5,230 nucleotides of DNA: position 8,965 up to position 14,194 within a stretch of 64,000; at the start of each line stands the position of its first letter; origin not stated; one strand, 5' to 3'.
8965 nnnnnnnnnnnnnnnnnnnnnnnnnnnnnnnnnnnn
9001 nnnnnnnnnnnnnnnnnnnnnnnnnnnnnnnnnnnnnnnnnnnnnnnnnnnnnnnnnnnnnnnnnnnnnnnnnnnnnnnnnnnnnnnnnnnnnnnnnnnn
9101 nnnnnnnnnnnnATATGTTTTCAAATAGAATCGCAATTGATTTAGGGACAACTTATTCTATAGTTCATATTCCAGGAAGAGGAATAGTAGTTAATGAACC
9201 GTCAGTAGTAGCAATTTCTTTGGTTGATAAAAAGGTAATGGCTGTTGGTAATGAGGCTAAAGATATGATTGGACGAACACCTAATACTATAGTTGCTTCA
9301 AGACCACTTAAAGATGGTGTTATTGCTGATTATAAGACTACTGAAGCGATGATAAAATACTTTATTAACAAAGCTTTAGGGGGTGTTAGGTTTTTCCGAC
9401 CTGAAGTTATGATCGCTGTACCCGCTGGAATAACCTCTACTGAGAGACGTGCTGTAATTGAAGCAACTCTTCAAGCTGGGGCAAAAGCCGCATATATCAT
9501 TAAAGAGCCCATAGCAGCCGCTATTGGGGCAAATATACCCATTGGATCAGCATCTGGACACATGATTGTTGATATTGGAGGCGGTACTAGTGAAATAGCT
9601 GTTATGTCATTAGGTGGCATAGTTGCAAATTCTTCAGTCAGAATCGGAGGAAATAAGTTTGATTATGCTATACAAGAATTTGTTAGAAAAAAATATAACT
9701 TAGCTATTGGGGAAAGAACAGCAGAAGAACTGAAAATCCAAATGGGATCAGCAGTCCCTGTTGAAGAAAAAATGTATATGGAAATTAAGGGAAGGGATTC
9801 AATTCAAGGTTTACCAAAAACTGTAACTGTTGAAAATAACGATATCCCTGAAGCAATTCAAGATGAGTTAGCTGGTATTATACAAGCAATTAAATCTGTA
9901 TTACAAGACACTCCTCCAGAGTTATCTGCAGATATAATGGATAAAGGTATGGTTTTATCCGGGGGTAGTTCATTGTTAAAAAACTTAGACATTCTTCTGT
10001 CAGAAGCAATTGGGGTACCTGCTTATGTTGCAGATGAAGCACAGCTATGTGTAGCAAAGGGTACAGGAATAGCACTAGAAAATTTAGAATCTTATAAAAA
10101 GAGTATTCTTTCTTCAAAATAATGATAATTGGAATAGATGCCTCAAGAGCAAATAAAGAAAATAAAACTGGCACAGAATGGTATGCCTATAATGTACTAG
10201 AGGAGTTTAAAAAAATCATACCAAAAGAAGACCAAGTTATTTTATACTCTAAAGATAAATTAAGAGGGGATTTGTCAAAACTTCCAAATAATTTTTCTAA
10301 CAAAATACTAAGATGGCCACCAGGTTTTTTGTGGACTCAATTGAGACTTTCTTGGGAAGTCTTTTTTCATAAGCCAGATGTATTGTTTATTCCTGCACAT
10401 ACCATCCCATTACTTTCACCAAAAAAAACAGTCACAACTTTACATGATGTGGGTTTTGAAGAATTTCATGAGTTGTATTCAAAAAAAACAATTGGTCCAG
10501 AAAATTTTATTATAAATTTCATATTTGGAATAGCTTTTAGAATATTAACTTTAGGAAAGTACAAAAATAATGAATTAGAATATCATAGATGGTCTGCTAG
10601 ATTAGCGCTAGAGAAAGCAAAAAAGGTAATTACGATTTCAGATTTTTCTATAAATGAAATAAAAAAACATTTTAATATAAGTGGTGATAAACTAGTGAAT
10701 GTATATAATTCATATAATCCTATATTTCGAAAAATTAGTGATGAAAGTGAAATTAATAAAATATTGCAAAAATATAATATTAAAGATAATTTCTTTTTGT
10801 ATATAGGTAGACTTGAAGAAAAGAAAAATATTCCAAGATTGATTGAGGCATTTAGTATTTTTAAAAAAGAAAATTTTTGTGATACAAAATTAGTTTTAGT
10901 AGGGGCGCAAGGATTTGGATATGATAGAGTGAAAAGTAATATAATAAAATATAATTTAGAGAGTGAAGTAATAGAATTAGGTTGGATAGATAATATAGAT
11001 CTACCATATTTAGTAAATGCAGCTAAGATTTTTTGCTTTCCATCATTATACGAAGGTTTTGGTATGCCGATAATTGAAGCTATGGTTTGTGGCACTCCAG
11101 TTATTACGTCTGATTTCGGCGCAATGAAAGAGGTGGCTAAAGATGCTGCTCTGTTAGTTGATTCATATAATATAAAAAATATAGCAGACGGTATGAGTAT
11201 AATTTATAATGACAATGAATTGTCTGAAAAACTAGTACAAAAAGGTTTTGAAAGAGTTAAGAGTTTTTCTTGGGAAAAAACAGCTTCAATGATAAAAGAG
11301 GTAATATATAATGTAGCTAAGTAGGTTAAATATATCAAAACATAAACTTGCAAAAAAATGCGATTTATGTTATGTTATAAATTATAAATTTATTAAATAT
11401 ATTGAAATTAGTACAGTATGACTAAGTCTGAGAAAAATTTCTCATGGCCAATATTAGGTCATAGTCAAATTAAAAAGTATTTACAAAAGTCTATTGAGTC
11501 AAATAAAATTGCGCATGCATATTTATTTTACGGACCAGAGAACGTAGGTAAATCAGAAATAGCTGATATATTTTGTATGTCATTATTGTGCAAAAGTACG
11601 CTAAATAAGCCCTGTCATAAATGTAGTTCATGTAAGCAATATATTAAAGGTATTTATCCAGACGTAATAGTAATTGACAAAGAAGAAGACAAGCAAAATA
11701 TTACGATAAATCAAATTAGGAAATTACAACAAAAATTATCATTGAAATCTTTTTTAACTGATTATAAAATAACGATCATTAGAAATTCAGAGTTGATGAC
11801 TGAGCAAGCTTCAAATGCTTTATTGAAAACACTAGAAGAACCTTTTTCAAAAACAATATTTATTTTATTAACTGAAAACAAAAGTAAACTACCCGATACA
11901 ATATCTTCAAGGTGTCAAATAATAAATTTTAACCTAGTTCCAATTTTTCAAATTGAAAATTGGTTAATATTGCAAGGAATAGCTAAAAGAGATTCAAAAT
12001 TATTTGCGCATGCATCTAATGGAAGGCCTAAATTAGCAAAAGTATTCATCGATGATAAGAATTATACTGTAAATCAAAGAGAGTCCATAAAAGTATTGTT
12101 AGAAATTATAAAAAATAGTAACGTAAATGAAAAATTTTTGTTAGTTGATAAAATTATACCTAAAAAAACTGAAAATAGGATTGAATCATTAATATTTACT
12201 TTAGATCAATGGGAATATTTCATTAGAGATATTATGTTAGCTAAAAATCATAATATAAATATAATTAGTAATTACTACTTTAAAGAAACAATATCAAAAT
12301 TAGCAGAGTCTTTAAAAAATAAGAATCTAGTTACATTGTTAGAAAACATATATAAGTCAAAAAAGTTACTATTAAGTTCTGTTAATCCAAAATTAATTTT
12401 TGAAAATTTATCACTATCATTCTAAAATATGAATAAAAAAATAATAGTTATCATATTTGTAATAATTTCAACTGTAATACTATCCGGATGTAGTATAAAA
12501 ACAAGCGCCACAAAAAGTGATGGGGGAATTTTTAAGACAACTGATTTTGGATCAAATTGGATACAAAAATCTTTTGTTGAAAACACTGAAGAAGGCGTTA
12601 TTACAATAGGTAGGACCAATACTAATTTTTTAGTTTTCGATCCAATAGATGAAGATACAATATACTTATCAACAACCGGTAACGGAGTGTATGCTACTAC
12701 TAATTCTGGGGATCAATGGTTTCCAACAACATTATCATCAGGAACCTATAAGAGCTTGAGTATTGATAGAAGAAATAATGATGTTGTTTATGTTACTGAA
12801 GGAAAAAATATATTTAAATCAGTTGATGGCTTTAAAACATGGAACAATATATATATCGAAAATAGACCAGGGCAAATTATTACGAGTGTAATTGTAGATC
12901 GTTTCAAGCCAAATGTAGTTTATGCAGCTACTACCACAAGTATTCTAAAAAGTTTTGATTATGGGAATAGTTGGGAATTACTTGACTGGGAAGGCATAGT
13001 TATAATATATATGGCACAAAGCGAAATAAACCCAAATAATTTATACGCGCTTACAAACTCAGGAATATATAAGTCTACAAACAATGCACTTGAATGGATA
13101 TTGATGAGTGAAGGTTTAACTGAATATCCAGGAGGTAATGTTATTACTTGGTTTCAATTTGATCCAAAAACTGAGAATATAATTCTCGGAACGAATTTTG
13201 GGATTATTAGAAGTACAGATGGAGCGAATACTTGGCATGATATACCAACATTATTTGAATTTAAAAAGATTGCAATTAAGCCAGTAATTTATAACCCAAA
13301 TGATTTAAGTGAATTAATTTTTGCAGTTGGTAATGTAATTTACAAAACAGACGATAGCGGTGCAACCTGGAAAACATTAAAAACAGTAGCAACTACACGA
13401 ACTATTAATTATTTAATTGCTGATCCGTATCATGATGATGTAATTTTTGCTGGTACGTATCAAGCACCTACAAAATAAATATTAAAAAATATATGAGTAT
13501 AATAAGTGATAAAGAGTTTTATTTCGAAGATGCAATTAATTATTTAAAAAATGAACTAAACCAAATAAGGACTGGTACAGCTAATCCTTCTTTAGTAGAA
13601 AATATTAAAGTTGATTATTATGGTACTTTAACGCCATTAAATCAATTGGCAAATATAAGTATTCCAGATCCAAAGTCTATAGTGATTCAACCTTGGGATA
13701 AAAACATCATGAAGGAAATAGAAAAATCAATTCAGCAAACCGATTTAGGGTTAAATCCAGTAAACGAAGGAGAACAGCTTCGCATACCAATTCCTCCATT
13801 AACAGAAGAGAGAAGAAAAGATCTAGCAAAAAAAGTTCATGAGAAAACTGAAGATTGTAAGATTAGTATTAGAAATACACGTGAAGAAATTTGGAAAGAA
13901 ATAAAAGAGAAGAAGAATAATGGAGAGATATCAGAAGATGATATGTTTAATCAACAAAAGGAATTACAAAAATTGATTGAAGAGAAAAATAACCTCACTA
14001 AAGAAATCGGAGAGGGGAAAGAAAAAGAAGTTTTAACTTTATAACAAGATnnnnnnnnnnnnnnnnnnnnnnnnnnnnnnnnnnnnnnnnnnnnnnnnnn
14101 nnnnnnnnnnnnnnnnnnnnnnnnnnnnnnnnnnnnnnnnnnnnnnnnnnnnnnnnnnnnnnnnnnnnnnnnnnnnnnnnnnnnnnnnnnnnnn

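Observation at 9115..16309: Two MreB paralogs 5 kb apart, one embedded in a glycosyltransferase/DUF4012 surface-glycan cluster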

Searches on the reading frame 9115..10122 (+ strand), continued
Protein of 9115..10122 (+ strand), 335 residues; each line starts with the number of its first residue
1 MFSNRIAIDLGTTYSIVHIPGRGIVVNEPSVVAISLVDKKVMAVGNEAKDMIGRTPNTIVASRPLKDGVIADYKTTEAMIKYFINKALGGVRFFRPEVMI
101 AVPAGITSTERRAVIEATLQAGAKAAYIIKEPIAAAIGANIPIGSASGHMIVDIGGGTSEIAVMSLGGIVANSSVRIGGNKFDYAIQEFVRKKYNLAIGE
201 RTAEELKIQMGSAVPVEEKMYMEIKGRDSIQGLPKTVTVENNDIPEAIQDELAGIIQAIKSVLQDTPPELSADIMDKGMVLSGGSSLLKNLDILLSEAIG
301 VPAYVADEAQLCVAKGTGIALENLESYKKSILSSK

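Call 94: find_encoding_contigs(protein=P0130, flank=5000, max_places=1)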
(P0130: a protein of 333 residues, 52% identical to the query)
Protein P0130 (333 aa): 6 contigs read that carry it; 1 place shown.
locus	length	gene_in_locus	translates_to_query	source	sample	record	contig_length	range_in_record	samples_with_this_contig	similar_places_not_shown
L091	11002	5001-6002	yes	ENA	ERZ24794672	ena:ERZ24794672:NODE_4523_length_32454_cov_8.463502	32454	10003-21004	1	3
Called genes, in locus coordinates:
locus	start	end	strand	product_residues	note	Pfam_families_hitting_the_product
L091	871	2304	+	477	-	-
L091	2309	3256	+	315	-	PF01699:Na_Ca_ex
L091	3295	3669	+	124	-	-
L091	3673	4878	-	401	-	PF08308:PEGA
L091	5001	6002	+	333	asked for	PF00022:Actin (weak), PF06723:MreB_Mbl, PF14450:FtsA (weak)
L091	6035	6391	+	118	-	-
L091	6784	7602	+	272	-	PF03808:Glyco_tran_WecG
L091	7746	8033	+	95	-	-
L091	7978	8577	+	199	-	-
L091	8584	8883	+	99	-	-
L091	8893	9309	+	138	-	PF13529:Peptidase_C39_2 (weak)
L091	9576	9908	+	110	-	-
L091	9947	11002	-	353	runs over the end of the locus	PF01565:FAD_binding_4, PF02873:MurB_C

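Call 95: find_encoding_contigs(protein=P0133, flank=5000, max_places=1)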
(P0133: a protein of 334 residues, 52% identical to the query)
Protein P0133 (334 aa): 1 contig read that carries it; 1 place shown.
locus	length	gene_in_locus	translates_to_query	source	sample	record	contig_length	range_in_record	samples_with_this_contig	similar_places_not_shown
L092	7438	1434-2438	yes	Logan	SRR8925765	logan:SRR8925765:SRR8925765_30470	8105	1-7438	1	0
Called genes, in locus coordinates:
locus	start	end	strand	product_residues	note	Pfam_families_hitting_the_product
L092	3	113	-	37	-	?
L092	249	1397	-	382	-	PF08308:PEGA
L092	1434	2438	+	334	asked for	PF06723:MreB_Mbl, PF11104:PilM_2 (faint), PF00012:HSP70, PF14450:FtsA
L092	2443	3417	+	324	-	PF03808:Glyco_tran_WecG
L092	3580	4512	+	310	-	PF12728:HTH_17, PF13411:MerR_1 (weak)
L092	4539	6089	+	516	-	PF08323:Glyco_transf_5, PF13439:Glyco_transf_4 (weak), PF00534:Glycos_transf_1, PF13692:Glyco_trans_1_4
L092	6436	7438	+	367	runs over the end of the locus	PF03065:Glyco_hydro_57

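Call 96: find_encoding_contigs(protein=P0160, flank=5000, max_places=1)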
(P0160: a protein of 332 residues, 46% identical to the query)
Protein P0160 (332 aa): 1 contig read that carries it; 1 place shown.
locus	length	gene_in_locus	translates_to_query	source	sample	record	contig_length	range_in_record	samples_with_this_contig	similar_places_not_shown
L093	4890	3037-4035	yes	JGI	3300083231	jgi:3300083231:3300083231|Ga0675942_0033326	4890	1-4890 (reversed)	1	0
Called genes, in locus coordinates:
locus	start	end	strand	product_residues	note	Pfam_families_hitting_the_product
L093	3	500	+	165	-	?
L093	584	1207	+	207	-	PF00334:NDK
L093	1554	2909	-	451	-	PF08308:PEGA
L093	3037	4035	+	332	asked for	PF06723:MreB_Mbl, PF00012:HSP70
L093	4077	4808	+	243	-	PF01966:HD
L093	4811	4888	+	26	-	?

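Call 97: find_encoding_contigs(protein=P0192, flank=5000, max_places=1)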
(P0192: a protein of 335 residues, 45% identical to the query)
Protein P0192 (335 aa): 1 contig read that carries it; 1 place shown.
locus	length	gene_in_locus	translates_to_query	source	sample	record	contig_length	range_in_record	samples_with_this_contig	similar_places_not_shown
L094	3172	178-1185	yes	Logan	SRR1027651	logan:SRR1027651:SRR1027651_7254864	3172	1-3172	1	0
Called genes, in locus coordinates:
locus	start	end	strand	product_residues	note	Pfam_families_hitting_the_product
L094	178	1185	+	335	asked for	PF06723:MreB_Mbl, PF14450:FtsA (weak)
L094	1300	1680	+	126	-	-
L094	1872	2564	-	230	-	-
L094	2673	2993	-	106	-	-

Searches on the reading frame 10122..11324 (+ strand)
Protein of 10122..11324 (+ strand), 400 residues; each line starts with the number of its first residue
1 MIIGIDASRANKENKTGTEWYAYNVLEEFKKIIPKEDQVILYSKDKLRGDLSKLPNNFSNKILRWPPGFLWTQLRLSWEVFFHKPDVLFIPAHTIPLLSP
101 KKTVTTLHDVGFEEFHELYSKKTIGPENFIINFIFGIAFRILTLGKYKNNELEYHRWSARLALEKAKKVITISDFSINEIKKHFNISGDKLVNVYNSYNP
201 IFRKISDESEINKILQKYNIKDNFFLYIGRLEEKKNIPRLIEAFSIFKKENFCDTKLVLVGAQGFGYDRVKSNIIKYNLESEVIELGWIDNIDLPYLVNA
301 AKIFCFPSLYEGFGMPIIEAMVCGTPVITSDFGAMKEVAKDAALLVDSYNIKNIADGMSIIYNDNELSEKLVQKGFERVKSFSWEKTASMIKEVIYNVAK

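Call 3: search_protein_families(library=pfam, proteins=[window:10122-11324:+])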
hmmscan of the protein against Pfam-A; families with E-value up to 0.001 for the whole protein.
window:10122-11324:+ (400 aa): 5 families
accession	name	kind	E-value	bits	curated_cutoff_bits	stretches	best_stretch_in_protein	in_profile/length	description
PF00534.26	Glycos_transf_1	-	1.4e-40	139.1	26.4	1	214-377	5-171/172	Glycosyl transferases group 1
PF13692.12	Glyco_trans_1_4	-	7.6e-28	98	27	1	225-364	4-142/142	Glycosyl transferases group 1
PF20706.3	GT4-conflict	-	8.7e-07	28.7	26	1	219-331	194-312/385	Family 4 Glycosyltransferase in conflict systems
PF13439.12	Glyco_transf_4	-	5.1e-06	27.1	28.5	1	19-198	5-166/170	Glycosyltransferase Family 4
PF13524.12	Glyco_trans_1_2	-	0.00052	20.4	25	0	256-384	16-135/144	Glycosyl transferase-like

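Call 18: search_protein_families(library=ncbifam, proteins=[window:10122-11324:+], max_evalue=0.00001)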
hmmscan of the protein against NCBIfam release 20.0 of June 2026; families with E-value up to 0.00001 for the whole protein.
window:10122-11324:+ (400 aa): 29 families (the best 25 are shown)
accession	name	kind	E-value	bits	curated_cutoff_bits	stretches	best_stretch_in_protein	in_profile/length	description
TIGR04047.1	MSMEG_0565_glyc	hypoth_equivalog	3.4e-30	105.4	259.85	1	155-390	129-366/373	MSMEG_0565 family glycosyltransferase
TIGR02149.1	glgA_Coryne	subfamily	4.6e-28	98.4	302.4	1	155-395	134-387/391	glycogen synthase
TIGR03999.1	thiol_BshA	equivalog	2.5e-21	76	273.7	1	159-394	138-369/375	N-acetyl-alpha-D-glucosaminyl L-malate synthase BshA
TIGR04157.1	glyco_rSAM_CFB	subfamily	3.1e-21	75.8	400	1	160-372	164-369/406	TIGR04157 family glycosyltransferase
NF050063.1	ProtGlycPglJ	equivalog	3.7e-20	72.4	500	1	159-390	138-358/363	N-acetylgalactosamine-N,N'-diacetylbacillosaminyl-diphospho-undecaprenol 4-alpha-N-acetylgalactosaminyltransferase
TIGR03088.1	stp2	hypoth_equivalog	1.4e-19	70.4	409.05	1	166-393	137-368/374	TIGR03088 family PEP-CTERM/XrtA system glycosyltransferase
NF038295.1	EPS_HpsP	equivalog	5.4e-19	68.4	550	1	207-391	190-380/388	hormogonium polysaccharide biosynthesis glycosyltransferase HpsP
NF041876.1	EPS_EpsE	equivalog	4.1e-18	65.8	400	1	227-390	219-388/389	exopolysaccharide biosynthesis GT4 family glycosyltransferase EpsE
TIGR03449.1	mycothiol_MshA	equivalog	2.4e-15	56.4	462.5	1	218-395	216-400/406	D-inositol-3-phosphate glycosyltransferase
NF050056.1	ProtGlycPglH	equivalog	9e-15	54.6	600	1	208-395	165-350/354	GalNAc-alpha-(1->4)-GalNAc-alpha-(1->3)-diNAcBac-PP-undecaprenol alpha-1,4-N-acetyl-D-galactosaminyltransferase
NF047684.1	TeichurnBiosyTuaC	equivalog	1.2e-14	54.1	550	1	162-398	161-389/391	teichuronic acid biosynthesis protein TuaC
NF047880.1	glyco_SdgA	exception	8.3e-14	51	800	1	212-393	305-485/488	serine-aspartate repeat adhesin O-glycosyltransferase SdgA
NF038298.1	EPS_HpsO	equivalog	1.4e-13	50.4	575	1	213-381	190-369/388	hormogonium polysaccharide biosynthesis glycosyltransferase HpsO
NF007396.0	PRK09922.1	equivalog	9.3e-13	47.8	385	1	183-374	152-337/361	lipopolysaccharide 1,6-galactosyltransferase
TIGR02472.1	sucr_P_syn_N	equivalog_domain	3.8e-12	45.8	576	1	206-388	230-431/439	sucrose-phosphate synthase, putative, glycosyltransferase domain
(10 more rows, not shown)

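Call 53: search_solved_structures(query=window:10122-11324:+, max_evalue=1e-10)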
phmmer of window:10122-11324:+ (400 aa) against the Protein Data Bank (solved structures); distinct sequences matched with E-value up to 1e-10: 10.
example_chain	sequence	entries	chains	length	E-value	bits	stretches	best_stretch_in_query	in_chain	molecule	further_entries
6kih_A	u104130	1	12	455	1.7e-16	63.7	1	223-391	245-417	Tll1590 protein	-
2jjm_A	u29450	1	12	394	2.8e-13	53.1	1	159-398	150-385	GLYCOSYL TRANSFERASE, GROUP 1 FAMILY PROTEIN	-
3mbo_A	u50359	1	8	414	3.3e-13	52.9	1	159-398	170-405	Glycosyltransferase, group 1 family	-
5d00_A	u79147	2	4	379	4.2e-12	49.2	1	160-397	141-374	N-acetyl-alpha-D-glucosaminyl L-malate synthase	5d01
5i45_A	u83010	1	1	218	1.3e-11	47.7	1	227-391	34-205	Glycosyl transferases group 1 family protein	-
7qsg_A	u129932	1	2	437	4.7e-11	45.8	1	288-391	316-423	D-inositol 3-phosphate glycosyltransferase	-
4n9w_A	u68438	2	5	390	7.2e-11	45.2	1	215-395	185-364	GDP-mannose-dependent alpha-(1-2)-phosphatidylinositol mannosyltransferase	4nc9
2gej_A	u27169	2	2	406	7.9e-11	45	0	215-395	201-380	PHOSPHATIDYLINOSITOL MANNOSYLTRANSFERASE (PimA)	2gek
3c4q_A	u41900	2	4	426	9.1e-11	44.8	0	225-397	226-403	Predicted glycosyltransferases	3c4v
3c48_A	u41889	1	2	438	9.7e-11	44.7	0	225-397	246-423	Predicted glycosyltransferases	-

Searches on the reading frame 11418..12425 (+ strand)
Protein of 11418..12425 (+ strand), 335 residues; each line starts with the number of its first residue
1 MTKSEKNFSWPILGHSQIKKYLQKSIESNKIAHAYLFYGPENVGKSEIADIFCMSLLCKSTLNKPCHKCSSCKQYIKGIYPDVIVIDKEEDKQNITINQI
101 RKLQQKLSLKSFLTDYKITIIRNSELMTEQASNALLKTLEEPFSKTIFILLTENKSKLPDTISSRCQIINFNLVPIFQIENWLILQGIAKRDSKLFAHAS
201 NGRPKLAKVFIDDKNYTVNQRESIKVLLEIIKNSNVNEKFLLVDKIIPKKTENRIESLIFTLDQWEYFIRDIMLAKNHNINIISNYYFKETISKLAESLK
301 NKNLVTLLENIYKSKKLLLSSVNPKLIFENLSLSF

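Call 3: search_protein_families(library=pfam, proteins=[window:11418-12425:+])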
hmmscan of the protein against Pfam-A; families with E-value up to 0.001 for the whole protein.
window:11418-12425:+ (335 aa): 3 families
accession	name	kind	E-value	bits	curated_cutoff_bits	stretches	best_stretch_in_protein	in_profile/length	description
PF13177.12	DNA_pol3_delta2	-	1.2e-53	181.8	27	1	15-172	2-158/161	DNA polymerase III, delta subunit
PF00004.35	AAA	-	2.3e-05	25.3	21.2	1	35-169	1-126/131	ATPase family associated with various cellular activities (AAA)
PF09115.15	DNApol3-delta_C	-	0.00035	21.4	21.7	1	267-331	45-111/117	DNA polymerase III, delta subunit, C terminal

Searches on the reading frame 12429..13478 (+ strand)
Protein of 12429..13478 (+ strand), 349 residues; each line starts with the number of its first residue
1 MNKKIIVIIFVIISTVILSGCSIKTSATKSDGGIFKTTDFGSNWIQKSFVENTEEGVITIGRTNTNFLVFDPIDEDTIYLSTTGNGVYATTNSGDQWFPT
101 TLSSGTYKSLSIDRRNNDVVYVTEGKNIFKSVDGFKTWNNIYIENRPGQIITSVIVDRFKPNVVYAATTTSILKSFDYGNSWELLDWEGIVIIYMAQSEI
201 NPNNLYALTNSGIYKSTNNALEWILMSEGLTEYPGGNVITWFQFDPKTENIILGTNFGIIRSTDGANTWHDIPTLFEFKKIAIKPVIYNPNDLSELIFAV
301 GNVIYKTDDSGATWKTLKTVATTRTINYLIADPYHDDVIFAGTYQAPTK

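Call 3: search_protein_families(library=pfam, proteins=[window:12429-13478:+])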
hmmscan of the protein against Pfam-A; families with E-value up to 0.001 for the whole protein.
window:12429-13478:+ (349 aa): 2 families
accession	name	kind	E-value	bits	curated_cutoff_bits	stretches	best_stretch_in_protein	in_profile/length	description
PF15902.12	Sortilin-Vps10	-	2.2e-17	63.4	33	2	34-141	3-112/446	Sortilin, neurotensin receptor 3,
PF14870.12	PSII_BNR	-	4e-07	30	27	0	249-317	74-140/303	Photosynthesis system II assembly factor YCF48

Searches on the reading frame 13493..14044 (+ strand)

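Call 3: search_protein_families(library=pfam, proteins=[window:13493-14044:+])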
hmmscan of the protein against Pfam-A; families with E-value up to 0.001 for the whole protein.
window:13493-14044:+ (183 aa): 1 family
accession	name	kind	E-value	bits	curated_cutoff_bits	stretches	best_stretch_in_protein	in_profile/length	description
PF01765.24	RRF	-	1.8e-61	207.2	29.7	1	18-181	1-164/164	Ribosome recycling factor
